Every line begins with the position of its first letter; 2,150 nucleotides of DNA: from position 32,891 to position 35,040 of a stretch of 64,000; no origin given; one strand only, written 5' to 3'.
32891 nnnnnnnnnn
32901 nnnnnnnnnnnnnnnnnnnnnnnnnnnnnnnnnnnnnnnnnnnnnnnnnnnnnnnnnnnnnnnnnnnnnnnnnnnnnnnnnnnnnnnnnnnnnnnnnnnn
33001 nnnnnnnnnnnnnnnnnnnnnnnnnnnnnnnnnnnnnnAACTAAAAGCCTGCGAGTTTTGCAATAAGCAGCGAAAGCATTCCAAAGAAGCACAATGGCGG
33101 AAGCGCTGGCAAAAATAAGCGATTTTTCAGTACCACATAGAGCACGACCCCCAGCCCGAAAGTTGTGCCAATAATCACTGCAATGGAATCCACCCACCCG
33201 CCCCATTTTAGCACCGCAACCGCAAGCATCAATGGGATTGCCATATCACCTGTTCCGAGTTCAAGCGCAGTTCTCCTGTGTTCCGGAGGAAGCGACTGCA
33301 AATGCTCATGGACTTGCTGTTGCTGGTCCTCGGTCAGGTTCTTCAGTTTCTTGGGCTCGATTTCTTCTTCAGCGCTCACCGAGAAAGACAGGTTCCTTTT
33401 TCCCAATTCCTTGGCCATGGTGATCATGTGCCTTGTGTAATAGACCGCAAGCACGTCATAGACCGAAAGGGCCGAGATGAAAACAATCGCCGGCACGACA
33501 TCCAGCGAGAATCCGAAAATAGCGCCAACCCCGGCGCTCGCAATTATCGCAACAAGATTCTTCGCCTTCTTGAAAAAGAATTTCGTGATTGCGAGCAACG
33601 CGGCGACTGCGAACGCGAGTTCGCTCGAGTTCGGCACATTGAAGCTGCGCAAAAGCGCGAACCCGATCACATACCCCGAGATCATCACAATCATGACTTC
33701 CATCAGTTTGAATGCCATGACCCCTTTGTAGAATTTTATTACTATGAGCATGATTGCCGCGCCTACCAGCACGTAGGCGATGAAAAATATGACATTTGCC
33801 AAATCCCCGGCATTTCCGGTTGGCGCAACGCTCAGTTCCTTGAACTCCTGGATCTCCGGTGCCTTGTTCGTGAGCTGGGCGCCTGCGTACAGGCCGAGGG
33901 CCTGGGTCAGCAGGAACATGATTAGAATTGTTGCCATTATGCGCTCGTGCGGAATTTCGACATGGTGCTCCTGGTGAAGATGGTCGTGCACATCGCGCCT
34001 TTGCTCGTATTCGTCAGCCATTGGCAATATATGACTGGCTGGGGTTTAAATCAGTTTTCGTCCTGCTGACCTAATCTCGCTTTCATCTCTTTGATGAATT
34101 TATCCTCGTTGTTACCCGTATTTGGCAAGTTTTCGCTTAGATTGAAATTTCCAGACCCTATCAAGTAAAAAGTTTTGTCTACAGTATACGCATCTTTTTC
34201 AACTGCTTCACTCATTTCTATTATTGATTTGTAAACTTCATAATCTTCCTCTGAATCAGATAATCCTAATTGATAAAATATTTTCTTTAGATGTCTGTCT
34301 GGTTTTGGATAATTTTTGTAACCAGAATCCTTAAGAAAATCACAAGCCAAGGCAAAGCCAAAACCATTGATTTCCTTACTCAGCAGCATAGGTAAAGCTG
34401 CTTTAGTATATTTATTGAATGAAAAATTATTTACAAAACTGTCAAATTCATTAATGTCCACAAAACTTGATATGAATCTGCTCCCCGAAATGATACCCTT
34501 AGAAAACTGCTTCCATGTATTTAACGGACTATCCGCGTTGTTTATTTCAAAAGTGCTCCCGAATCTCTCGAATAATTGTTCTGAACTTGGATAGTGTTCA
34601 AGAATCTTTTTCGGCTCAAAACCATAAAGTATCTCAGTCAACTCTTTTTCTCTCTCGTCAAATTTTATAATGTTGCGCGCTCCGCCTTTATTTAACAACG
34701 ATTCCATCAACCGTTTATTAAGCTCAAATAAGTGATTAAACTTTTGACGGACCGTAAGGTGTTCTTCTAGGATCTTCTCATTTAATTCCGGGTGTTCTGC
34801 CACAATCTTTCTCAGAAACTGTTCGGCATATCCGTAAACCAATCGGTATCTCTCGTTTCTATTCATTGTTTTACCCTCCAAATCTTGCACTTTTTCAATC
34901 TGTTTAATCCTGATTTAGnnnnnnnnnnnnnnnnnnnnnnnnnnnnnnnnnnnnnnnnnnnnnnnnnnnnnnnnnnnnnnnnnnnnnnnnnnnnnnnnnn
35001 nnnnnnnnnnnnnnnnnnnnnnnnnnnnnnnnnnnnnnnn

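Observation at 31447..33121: TPR gene flanked by two copies of the presenilin-like gene 3' end that differ only synonymously across 23 shared residues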

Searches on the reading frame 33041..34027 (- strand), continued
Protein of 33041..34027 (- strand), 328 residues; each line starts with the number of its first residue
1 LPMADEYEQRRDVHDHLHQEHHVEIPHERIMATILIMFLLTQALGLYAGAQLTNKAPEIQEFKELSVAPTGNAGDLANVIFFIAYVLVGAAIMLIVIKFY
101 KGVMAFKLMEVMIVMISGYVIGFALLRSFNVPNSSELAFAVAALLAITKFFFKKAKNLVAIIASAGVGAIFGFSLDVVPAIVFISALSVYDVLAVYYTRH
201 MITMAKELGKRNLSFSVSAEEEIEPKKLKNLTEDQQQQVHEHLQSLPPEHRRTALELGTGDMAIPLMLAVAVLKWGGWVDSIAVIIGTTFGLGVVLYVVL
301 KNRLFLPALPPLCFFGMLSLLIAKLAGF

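Call 79: search_protein_families(library=ncbifam, proteins=[window:33041-34027:-, L088:667-1392:+], max_evalue=0.001)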
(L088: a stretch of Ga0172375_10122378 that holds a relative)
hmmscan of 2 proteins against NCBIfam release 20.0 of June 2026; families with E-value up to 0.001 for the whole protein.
window:33041-34027:- (328 aa): 1 family
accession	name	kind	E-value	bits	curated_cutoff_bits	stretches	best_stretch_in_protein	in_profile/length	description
NF041679.1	IMP_arch_presen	equivalog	1.5e-29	103.4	125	1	60-321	18-277/281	presenilin family intramembrane aspartyl protease PSH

L088:667-1392:+ (241 aa): 0 families
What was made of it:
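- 33041..34027 (-): PSH, a presenilin/SPP-family intramembrane aspartyl protease gene; part of the conserved backbone. NCBIfam NF041679 PSH E 1.5e-29, below the curated cutoff (call 79).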

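Call 80: search_protein_families(library=padloc, proteins=[L088:667-1392:+, L032:10930-11337:+], max_evalue=0.001)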
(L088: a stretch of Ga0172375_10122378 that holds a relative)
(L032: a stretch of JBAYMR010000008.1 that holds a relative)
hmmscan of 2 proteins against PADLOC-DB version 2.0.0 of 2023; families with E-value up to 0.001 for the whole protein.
L088:667-1392:+ (241 aa): 0 families

L032:10930-11337:+ (135 aa): 2 families
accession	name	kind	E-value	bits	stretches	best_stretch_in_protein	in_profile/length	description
PDLC04965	PDC-S23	-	4.5e-05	21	1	52-93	243-284/327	-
PDLC04963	PDC-S23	-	5.2e-05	20.8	1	54-87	228-261/312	-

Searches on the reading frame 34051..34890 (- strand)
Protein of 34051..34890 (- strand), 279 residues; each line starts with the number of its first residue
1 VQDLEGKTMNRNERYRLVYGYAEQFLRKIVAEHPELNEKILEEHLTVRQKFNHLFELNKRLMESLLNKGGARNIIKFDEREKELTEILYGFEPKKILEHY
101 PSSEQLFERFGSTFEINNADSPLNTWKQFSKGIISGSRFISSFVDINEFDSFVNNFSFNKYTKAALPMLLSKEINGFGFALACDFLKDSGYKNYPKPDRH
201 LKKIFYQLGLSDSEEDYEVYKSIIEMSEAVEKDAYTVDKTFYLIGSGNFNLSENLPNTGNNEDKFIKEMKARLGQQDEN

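Call 4: search_protein_families(library=pfam, proteins=[window:34051-34890:-], max_evalue=0.01)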
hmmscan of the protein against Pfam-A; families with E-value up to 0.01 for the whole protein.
window:34051-34890:- (279 aa): 1 family
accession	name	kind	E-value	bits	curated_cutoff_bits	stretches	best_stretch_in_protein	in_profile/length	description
PF22175.2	Ogg-HhH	-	0.00046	20.2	27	1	162-230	96-164/173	8-oxoguanine DNA glycosylase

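Call 34: search_protein_families(library=phrogs, proteins=[window:34051-34890:-], max_evalue=0.001)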
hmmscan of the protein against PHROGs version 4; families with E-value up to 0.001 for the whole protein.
window:34051-34890:- (279 aa): 0 families

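Call 79: search_protein_families(library=ncbifam, proteins=[window:34051-34890:-], max_evalue=0.001)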
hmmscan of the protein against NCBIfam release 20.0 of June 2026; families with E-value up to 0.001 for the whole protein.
window:34051-34890:- (279 aa): 0 families

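Call 80: search_protein_families(library=padloc, proteins=[window:34051-34890:-], max_evalue=0.001)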
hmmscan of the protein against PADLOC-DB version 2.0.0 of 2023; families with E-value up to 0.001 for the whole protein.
window:34051-34890:- (279 aa): 0 families
